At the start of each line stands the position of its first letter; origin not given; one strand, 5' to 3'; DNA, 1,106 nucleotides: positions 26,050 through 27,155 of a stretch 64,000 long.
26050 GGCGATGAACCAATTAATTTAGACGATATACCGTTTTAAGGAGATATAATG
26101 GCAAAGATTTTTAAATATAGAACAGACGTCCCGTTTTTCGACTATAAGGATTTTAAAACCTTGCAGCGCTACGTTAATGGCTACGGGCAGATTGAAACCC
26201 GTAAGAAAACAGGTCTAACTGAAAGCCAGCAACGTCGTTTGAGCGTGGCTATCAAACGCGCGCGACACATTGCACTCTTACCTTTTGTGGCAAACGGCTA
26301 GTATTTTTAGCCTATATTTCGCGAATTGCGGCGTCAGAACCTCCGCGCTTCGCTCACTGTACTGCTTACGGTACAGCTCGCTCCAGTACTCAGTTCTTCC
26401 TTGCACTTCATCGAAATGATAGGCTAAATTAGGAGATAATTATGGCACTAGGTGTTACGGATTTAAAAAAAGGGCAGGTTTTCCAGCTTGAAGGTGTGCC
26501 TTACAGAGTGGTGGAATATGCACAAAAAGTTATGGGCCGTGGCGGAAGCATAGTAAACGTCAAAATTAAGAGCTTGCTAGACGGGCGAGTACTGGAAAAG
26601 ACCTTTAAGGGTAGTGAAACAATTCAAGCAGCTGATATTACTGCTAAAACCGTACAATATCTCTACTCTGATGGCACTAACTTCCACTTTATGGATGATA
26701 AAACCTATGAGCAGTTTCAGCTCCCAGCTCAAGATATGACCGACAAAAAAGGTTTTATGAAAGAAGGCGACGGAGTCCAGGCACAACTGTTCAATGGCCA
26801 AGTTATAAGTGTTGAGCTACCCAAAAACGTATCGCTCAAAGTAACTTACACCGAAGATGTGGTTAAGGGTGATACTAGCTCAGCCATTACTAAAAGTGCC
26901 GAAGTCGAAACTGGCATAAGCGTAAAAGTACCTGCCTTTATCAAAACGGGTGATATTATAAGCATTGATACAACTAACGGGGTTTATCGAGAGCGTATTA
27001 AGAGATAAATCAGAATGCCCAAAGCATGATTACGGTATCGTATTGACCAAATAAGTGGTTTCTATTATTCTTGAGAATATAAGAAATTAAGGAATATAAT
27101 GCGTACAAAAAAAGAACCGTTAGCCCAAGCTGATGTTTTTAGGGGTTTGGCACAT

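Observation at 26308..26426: Best-preserved P1 copy: a 119-nt imperfect palindrome after rpsR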

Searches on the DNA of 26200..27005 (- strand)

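Call 33: build_rna_model(alignment_id=A2)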
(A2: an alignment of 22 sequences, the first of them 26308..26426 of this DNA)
Model R1 built from alignment A2 (22 sequences, 132 columns); structure: RNAalifold consensus.
model positions 117; base pairs 21; branch points 0; effective number of sequences 9.15; information 0.59 bits per position. Calibrated on 0.2 Mb of random sequence (short: E-values are rough).
structure used (alignment columns):
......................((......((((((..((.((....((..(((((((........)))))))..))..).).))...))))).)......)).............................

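Call 34: search_with_rna_model(model_id=R1, source=window, filters=off, max_evalue=1)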
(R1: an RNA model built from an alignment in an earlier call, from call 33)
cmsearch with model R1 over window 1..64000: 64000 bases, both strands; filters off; matches with E-value up to 1: 7.
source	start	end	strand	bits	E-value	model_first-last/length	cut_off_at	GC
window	26307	26426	-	91.2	7e-24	1-117/117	no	0.5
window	15453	15571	-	82.2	2.8e-21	1-117/117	no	0.53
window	1496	1613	+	75.9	1.9e-19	1-117/117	no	0.58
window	7013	7130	+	67.7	4e-17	1-117/117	no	0.55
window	24831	24946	+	61.8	2.1e-15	1-117/117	no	0.57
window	63405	63494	+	12.1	0.42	1-117/117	no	0.33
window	2064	2142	+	11.1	0.82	1-117/117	no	0.39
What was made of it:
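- On Rickettsia palindromic elements (RPE): 5 copies in 64 kb: 2 in spacers and 3 in ORFs (call 34).
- Checked: It scores highest of the five window copies with the covariance model (91.2 bits, call 34).
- Paralogues exist inside genes (call 34).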

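Call 36: search_with_rna_model(model_id=R1, sources=[window, L002, L003, L004, L005, L006, L007, L008, L009, L010, L011, L012, L013, L014, L015, L016, L017, L018, L019, L020, L021, L022, L023, L024, L025, L026, L027, L028, L029, L030, L031, L032, L033, L034, L035, L036, L037, L038, L039, L040, L041, L042, L043, L044, L045, L046, L047, L048, L049, L050, L051, L052, L053, L054, L055, L056, L057, L058, L059, L060, L061, L062, L063, L064, L065, L066, L067, L068, L069, L070, L071, L072, L073, L074, L075, L076, L077, L078, L079, L080, L081], max_evalue=0.01, make_alignment=true)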
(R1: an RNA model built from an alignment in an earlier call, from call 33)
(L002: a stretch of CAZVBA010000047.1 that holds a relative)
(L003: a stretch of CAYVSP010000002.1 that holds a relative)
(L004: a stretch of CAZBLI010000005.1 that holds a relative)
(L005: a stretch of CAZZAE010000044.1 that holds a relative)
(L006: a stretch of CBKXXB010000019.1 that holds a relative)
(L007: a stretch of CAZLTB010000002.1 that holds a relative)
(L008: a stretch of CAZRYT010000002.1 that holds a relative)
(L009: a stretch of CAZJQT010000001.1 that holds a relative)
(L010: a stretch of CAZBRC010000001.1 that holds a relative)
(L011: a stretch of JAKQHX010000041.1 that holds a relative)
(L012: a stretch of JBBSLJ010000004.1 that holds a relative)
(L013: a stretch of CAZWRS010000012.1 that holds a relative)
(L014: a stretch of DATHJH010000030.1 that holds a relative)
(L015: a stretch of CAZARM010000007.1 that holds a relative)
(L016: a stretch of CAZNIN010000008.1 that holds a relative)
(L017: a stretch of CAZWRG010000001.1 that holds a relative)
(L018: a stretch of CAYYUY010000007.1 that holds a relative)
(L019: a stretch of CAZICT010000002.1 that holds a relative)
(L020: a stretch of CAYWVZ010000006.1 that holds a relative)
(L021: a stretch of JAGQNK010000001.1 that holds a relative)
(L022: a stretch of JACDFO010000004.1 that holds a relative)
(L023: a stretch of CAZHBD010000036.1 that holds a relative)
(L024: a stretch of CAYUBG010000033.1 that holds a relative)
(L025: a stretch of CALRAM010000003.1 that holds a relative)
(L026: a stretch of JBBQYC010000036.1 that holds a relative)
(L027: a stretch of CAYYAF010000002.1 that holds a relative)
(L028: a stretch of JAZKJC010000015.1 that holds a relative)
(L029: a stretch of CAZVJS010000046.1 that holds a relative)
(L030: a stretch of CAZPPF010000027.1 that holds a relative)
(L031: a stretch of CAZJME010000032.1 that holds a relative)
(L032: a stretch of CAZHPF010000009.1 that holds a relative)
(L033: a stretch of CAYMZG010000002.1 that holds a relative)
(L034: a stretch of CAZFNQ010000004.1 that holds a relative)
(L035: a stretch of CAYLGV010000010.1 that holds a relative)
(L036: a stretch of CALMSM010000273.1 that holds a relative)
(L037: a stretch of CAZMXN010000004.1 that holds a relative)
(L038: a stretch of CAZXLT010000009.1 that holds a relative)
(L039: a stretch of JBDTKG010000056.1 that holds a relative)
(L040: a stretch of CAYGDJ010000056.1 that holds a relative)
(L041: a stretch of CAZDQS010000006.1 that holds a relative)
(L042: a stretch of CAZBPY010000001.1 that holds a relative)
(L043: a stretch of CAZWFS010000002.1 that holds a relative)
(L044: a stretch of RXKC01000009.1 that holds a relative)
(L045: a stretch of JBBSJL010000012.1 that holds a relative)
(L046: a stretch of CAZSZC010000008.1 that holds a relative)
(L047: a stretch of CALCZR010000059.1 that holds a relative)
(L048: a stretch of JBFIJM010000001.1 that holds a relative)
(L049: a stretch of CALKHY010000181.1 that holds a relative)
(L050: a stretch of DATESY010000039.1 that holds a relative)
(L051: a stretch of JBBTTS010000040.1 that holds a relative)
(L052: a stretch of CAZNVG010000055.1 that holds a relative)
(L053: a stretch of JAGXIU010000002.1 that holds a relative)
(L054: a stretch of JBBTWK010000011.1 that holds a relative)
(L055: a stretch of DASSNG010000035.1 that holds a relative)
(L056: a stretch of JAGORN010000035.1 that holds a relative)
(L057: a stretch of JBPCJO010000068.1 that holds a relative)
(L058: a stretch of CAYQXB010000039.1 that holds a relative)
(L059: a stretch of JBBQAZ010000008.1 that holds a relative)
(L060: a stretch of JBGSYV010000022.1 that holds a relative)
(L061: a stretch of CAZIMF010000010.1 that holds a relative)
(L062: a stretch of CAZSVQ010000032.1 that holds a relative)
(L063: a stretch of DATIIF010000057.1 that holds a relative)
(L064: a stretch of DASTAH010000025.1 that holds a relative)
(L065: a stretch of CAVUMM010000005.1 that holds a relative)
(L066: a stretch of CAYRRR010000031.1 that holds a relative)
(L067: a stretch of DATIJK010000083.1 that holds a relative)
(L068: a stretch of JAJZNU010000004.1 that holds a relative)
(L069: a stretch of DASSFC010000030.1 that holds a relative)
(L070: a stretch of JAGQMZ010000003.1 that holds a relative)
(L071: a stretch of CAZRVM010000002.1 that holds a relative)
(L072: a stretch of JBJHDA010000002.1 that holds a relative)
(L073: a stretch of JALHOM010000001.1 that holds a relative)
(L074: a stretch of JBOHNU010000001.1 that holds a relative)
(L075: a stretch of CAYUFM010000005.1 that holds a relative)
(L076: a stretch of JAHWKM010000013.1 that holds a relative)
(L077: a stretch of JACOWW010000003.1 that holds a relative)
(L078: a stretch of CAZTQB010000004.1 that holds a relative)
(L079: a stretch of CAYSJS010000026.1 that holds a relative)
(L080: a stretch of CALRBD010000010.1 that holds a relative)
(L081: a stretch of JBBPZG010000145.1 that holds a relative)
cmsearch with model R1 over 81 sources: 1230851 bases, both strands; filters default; matches with E-value up to 0.01: 27.
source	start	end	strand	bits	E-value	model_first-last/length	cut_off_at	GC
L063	1525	1642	-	100.1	3.6e-25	1-117/117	no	0.55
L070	3852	3968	-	96.1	5.3e-24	1-117/117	no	0.46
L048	1441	1557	+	95.4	8.5e-24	1-117/117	no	0.51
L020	9643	9759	-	92.7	4.9e-23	1-117/117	no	0.56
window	26307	26426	-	91.2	1.3e-22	1-117/117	no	0.5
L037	2404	2521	+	91.1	1.5e-22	1-117/117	no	0.63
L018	4665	4780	-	89.6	4e-22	1-117/117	no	0.51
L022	4255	4371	-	87.9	1.2e-21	1-117/117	no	0.51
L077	8278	8396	+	85.6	5.6e-21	1-117/117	no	0.58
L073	9250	9367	-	84.8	9.6e-21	1-117/117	no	0.43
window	15453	15571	-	82.2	5.4e-20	1-117/117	no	0.53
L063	2213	2332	+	81.2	1e-19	1-117/117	no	0.45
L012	3806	3923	-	80.2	2e-19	1-117/117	no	0.49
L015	8902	9021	+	80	2.2e-19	1-117/117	no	0.45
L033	9305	9421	-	79.4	3.3e-19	1-117/117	no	0.56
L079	2649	2769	-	75.8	3.6e-18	1-117/117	no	0.51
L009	12638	12755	-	75.6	4.1e-18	1-117/117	no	0.48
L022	9170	9286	-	71.5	6.5e-17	1-117/117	no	0.5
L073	1345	1461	+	71.1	8.1e-17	1-117/117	no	0.53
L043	9543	9662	-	64.6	6.3e-15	1-117/117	no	0.52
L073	3758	3876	-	42.6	1.4e-08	1-117/117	no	0.51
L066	1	67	-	40.6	5.1e-08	1-68/117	3'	0.42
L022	9864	9960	-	31.1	2.8e-05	1-117/117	no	0.47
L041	5138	5234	-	25.4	0.0012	1-117/117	no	0.48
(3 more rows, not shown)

Alignment A3: 27 matches aligned to the model, 127 columns, each read 5' to 3' on its own strand. Consensus structure (alignment columns), stored with it:
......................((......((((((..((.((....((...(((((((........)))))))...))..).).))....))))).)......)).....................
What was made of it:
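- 22 copies in 80 related loci (call 36).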

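Call 40: search_rna_families(source=window, start=26200, end=26520, threshold=evalue, max_evalue=10)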
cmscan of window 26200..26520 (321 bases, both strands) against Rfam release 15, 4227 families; matches with E-value up to 10: 1.
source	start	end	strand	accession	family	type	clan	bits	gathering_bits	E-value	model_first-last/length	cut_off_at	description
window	26278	26341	+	RF00468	HCV_SLVII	Cis-reg;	-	18.6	63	0.096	1-70/70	no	Hepatitis C virus stem-loop VII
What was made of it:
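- On Curated RNA families (Rfam 15), e.g. ribosomal-protein leaders, pnp leader, ribozymes: Best hit near the element is HCV_SLVII, 18.6 bits against a gathering score of 63 (call 40).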

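Call 46: search_with_rna_model(model_id=R1, sources=[L082, L083], max_evalue=1, filters=off, show_alignments=2)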
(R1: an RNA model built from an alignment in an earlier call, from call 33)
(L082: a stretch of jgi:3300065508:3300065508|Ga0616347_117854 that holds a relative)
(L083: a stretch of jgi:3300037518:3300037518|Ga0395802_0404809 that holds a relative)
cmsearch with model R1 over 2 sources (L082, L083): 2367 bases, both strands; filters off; matches with E-value up to 1: 3.
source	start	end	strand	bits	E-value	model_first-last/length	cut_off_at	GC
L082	541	658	+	64.7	1.1e-17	1-117/117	no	0.55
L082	591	605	-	7.3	0.39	52-66/117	no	0.33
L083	1015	1081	-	6.1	0.87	1-117/117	no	0.61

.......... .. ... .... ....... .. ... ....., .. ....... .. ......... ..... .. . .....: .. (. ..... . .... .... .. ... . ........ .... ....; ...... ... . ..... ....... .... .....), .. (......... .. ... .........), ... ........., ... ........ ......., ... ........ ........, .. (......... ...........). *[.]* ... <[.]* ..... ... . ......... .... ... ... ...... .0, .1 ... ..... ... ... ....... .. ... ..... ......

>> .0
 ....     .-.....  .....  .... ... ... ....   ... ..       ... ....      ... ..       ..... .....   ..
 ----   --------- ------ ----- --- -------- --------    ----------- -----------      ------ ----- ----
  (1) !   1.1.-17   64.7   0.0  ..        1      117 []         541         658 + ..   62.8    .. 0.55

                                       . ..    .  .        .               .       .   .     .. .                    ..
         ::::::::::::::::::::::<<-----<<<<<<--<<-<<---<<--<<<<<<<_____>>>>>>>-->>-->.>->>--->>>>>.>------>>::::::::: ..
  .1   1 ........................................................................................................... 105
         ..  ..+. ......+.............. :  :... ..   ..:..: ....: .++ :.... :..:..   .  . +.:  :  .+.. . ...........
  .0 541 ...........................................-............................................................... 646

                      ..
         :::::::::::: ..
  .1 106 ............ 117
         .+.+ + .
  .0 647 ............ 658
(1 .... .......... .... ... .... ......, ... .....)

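Call 60: search_with_rna_model(model_id=R1, sources=[L084, L085, L086, L087, L088, L089, L090, L091, L092, L093, L094, L095, L096, L097, L098, L099, L100, L101, L102, L103, L104, L105, L106, L107, L108, L109, L110, L111, L112, L113, L114, L115, L116, L117, L118, L119, L120, L121, L122, L123, L124, L125, L126, L127, L128, L129, L130, L131, L132, L133, L134, L135, L136, L137, L138, L139, L140, L141, L142, L143, L144, L145, L146, L147, L148, L149, L150, L151, L152, L153, L154, L155, L156, L157, L158, L159, L160, L161, L162, L163], max_evalue=0.001, make_alignment=true)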
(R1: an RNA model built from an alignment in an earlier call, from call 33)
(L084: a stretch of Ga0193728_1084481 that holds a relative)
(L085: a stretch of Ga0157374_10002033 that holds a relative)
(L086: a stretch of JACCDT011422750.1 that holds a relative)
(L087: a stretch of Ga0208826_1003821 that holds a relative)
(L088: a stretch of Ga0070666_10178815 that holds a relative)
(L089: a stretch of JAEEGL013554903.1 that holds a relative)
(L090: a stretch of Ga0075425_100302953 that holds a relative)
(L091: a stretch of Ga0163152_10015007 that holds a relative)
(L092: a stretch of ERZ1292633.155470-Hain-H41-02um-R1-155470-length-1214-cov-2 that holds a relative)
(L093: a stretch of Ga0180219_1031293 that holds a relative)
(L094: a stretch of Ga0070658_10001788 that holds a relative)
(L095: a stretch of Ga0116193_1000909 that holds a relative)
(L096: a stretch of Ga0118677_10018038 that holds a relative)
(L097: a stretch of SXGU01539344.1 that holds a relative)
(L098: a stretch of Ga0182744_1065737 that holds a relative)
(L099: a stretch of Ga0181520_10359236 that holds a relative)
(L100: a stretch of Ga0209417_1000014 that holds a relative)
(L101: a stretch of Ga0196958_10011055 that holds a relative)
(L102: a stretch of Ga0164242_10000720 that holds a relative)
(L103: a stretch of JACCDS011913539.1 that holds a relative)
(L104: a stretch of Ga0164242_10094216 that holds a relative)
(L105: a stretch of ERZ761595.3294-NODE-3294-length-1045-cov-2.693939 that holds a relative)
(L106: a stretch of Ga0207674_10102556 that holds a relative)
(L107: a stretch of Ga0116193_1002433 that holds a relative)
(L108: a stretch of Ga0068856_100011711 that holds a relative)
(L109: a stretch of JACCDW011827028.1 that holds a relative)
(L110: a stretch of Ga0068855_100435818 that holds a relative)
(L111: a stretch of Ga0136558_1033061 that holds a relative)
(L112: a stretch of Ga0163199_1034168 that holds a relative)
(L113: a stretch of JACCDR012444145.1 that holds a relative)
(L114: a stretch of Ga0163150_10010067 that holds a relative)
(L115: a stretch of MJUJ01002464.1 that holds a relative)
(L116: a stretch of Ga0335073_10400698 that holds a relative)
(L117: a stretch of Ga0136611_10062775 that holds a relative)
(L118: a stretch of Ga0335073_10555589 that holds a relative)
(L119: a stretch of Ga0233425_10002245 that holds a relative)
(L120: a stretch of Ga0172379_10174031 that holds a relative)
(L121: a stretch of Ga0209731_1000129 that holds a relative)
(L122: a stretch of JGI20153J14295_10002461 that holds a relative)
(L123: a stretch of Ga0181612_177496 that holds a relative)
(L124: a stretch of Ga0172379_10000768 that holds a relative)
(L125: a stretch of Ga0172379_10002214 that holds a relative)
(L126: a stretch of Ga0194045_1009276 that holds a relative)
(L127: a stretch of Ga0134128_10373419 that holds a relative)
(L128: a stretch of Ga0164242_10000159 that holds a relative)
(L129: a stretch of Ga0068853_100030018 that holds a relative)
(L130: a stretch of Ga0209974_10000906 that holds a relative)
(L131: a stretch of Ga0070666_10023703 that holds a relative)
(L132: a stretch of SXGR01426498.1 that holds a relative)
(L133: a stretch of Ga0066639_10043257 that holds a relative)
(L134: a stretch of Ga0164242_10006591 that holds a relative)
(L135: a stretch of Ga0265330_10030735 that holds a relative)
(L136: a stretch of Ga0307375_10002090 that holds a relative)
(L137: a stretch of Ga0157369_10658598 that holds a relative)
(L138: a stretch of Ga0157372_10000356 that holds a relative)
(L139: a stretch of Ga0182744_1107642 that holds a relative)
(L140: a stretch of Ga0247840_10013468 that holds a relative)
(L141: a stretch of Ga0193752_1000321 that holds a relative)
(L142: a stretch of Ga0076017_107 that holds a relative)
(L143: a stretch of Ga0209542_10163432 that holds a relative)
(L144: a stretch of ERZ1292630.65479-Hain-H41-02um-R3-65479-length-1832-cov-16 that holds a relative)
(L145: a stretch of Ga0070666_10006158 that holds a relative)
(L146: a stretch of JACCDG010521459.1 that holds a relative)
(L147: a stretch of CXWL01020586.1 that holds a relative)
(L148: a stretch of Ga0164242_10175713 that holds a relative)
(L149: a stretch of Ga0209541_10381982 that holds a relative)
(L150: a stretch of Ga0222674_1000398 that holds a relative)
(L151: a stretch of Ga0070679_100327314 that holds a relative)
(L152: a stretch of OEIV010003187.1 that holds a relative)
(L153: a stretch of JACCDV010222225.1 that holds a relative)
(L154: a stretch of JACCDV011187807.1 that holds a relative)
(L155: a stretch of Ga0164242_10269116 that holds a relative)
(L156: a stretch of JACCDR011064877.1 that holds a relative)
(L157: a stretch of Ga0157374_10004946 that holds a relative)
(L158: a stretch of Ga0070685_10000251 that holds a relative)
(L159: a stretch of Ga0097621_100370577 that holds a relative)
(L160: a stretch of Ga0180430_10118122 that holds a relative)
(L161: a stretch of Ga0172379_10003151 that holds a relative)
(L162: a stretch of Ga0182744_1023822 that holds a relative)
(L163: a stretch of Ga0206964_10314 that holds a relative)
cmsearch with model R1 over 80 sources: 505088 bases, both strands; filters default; matches with E-value up to 0.001: 80.
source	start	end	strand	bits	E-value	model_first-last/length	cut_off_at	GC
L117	2493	2609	+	102.3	3.5e-26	1-117/117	no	0.55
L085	9226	9342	+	100.4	1.3e-25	1-117/117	no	0.54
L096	5943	6060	+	95.8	2.6e-24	1-117/117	no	0.56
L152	2874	2990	-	91.5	4.6e-23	1-117/117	no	0.46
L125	4479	4595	-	91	6.5e-23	1-117/117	no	0.53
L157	5547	5664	+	88.2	4e-22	1-117/117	no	0.56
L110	1087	1204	+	88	4.6e-22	1-117/117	no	0.5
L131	2801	2917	+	83.9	7.1e-21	1-117/117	no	0.46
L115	4180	4296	+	81.3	4.1e-20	1-117/117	no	0.52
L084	1219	1335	+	79.4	1.4e-19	1-117/117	no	0.56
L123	6644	6759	+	78.5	2.6e-19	1-117/117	no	0.46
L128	3303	3420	-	78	3.4e-19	1-117/117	no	0.6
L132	921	1036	-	76.9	7.2e-19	1-117/117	no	0.52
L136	5670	5783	+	75.6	1.8e-18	1-117/117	no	0.55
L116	902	1018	-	75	2.5e-18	1-117/117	no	0.54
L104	1996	2112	+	74.3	4e-18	1-117/117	no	0.57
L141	3752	3869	+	74.2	4.5e-18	1-117/117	no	0.57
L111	133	250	-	73.7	6.3e-18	1-117/117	no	0.53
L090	1099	1215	+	72.6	1.2e-17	1-117/117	no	0.62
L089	1446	1561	-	71.8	2.1e-17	1-117/117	no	0.49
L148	1156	1273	-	71.4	2.8e-17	1-117/117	no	0.58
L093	178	294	-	70.6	4.7e-17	1-117/117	no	0.51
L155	808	925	+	70.5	5.3e-17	1-117/117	no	0.6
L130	518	636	-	70.3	5.6e-17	1-117/117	no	0.55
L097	5068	5184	-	69.7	8.8e-17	1-117/117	no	0.58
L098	1246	1361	+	69.3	1.2e-16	1-117/117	no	0.53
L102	1012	1131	-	68.8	1.5e-16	1-117/117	no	0.47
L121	4955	5071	+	68.1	2.4e-16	1-117/117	no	0.5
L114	3116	3227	-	66.9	5.7e-16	1-117/117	no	0.55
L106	2479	2594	+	66.7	6.3e-16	1-117/117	no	0.58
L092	41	159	-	66.7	6.3e-16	1-117/117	no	0.5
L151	580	698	+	66.5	7e-16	1-117/117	no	0.48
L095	394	511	+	66.5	7.2e-16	1-117/117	no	0.58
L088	172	288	-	65.2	1.7e-15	1-117/117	no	0.57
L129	2689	2809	-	64.3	3.1e-15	1-117/117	no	0.53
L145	6144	6260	+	64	3.7e-15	1-117/117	no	0.44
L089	2934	3049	-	60.8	3.1e-14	1-117/117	no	0.53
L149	771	889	-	60.7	3.3e-14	1-117/117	no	0.4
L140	7103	7218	+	59.8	6e-14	1-117/117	no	0.47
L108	7307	7424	-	59.2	9e-14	1-117/117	no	0.54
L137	683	803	+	59.1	1e-13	1-117/117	no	0.58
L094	7789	7907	+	58.8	1.2e-13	1-117/117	no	0.58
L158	5334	5452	-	58.8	1.2e-13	1-117/117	no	0.58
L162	516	633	-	58.5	1.5e-13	1-117/117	no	0.46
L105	710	828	+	58.3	1.6e-13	1-117/117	no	0.39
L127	700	816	+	57.4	3.1e-13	1-117/117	no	0.56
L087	5963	6081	+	57.2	3.5e-13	1-117/117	no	0.66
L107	13728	13846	+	57.2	3.5e-13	1-117/117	no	0.66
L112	1977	2092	-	55.6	9.7e-13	1-117/117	no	0.59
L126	1856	1972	-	54.3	2.4e-12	1-117/117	no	0.56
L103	3343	3462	+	53.5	4e-12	1-117/117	no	0.4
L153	1265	1384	-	53.5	4e-12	1-117/117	no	0.4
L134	12516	12634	+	52.3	9.1e-12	1-117/117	no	0.52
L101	1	99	+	51.1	2e-11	20-117/117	5'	0.58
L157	10429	10546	-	50.4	3.1e-11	1-117/117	no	0.47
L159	1075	1156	+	49.9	4.4e-11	23-103/117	no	0.56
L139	1061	1135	+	48.9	8.2e-11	1-75/117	3'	0.49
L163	2286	2403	-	46.6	3.9e-10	1-117/117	no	0.47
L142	5094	5212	+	46.2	5.1e-10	1-117/117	no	0.33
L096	3994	4113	-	46.1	5.4e-10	1-117/117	no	0.55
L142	4471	4588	+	44.2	1.9e-09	1-117/117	no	0.41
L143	1909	2029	-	44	2.2e-09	1-117/117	no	0.53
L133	1745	1861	-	41.2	1.4e-08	1-117/117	no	0.39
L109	2631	2736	-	39.1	5.5e-08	15-117/117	5'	0.43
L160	153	268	-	39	5.9e-08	1-117/117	no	0.48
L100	3400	3517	+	39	6.1e-08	1-117/117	no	0.47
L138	3156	3203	-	38.5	8.6e-08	37-82/117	no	0.6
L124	6953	7070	-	37.7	1.4e-07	1-117/117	no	0.42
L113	4244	4361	+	36.8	2.6e-07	1-117/117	no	0.38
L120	1453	1543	-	36.6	2.9e-07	27-117/117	5'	0.57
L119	4015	4132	+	35.6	5.8e-07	1-117/117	no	0.56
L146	4835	4955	-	35.5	6.1e-07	1-117/117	no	0.39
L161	4581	4629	-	34.3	1.4e-06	34-84/117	no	0.67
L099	145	262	-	34.2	1.5e-06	1-117/117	no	0.42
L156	85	159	-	32.3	5.1e-06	23-96/117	no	0.55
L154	161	272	+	29.3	3.8e-05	1-117/117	no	0.38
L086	7566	7643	-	28.9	4.8e-05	23-98/117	no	0.45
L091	2029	2146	+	27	0.00017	1-117/117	no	0.43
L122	1875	1991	-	26.4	0.00025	1-117/117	no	0.36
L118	1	75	+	26.1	0.00031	43-117/117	5'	0.59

Alignment A4: 80 matches aligned to the model, 153 columns, each read 5' to 3' on its own strand. Consensus structure (alignment columns), stored with it:
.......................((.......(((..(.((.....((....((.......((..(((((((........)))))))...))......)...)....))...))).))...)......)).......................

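Call 66: search_rna_families(sources=[L063, L070, L048, L037, L018, L082, L117, L085, L096], threshold=gathering)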
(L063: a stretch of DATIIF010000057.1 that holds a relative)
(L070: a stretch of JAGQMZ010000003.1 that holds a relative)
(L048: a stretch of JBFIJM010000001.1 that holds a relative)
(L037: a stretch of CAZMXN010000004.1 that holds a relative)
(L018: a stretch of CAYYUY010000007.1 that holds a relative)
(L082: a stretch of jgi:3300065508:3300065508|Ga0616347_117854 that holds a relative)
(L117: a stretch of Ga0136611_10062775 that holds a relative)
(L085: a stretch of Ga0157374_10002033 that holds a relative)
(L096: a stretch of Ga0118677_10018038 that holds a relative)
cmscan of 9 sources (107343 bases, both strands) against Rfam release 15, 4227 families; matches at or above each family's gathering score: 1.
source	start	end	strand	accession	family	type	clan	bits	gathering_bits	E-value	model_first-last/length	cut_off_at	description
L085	2696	2769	+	RF00005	tRNA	Gene; tRNA;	CL00001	67.8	29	2.2e-12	1-71/71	no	tRNA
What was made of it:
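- On Curated RNA families (Rfam 15), e.g. ribosomal-protein leaders, pnp leader, ribozymes: Nothing at the copies in 9 other loci (call 66).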
